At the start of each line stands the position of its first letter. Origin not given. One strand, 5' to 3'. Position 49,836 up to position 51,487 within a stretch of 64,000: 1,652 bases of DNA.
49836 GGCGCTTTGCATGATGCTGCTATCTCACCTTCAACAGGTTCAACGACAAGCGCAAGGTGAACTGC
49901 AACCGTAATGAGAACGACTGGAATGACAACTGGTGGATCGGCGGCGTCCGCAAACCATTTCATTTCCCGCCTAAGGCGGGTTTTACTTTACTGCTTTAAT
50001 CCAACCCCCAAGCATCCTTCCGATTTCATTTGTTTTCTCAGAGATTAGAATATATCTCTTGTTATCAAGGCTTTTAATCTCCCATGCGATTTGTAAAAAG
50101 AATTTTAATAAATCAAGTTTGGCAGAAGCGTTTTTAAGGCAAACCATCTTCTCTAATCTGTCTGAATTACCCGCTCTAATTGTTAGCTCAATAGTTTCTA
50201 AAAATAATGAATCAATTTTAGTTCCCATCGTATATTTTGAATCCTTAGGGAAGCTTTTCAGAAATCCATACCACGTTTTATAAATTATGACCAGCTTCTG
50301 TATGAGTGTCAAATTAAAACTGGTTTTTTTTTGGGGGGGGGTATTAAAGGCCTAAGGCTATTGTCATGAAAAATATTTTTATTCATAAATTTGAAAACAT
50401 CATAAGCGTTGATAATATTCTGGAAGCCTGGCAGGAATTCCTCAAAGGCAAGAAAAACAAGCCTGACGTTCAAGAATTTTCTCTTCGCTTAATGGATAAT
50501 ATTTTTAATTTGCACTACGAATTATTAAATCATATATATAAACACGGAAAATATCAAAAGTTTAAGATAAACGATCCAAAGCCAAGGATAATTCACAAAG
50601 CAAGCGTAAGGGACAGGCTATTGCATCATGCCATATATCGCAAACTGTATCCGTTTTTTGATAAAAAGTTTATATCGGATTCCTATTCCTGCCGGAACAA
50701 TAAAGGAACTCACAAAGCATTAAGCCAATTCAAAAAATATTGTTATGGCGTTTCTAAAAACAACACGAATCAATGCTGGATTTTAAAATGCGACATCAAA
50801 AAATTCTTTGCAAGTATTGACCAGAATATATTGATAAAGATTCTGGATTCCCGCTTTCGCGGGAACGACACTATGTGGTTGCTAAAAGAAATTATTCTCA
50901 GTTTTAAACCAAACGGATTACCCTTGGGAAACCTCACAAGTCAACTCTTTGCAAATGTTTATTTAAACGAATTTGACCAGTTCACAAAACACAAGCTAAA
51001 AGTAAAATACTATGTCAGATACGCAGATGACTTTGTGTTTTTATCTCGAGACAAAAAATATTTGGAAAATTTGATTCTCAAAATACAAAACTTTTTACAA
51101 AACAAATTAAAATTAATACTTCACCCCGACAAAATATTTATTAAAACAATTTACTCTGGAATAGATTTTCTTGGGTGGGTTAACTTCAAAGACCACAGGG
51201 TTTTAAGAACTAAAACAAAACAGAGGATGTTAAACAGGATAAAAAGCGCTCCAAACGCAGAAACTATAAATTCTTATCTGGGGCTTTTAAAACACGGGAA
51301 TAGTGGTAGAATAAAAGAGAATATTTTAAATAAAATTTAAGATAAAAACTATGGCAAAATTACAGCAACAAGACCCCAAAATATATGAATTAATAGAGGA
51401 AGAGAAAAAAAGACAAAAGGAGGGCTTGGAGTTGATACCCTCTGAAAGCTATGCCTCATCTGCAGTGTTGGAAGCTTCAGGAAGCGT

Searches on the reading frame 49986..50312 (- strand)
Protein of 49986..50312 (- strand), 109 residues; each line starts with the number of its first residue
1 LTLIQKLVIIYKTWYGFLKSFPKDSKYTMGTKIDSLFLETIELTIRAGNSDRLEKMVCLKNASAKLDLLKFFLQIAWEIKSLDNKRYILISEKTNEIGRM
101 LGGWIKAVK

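Call 69: search_protein_families(library=pfam, proteins=[window:49986-50312:-], max_evalue=0.001)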
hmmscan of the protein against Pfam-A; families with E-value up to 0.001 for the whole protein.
window:49986-50312:- (109 aa): 1 family
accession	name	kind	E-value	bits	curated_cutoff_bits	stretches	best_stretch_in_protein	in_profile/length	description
PF22296.2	bAvd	-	3.7e-20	72.8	40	1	3-107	3-106/107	bAvd-like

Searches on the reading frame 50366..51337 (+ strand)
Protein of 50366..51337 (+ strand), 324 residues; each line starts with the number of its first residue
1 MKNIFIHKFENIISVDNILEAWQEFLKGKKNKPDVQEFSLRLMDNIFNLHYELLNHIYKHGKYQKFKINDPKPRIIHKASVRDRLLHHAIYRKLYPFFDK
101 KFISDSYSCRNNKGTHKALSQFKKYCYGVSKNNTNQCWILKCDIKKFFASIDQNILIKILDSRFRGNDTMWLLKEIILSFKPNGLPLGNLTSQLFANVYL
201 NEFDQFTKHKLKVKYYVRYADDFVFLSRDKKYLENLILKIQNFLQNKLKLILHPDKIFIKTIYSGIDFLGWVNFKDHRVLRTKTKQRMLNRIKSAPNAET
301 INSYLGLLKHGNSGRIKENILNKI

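Call 69: search_protein_families(library=pfam, proteins=[window:50366-51337:+], max_evalue=0.001)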
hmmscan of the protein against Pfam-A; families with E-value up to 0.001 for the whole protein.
window:50366-51337:+ (324 aa): 1 family
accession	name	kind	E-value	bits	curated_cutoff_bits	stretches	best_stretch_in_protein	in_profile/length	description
PF00078.32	RVT_1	-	1.1e-21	77.9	29.6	1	71-271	7-203/205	Reverse transcriptase (RNA-dependent DNA polymerase)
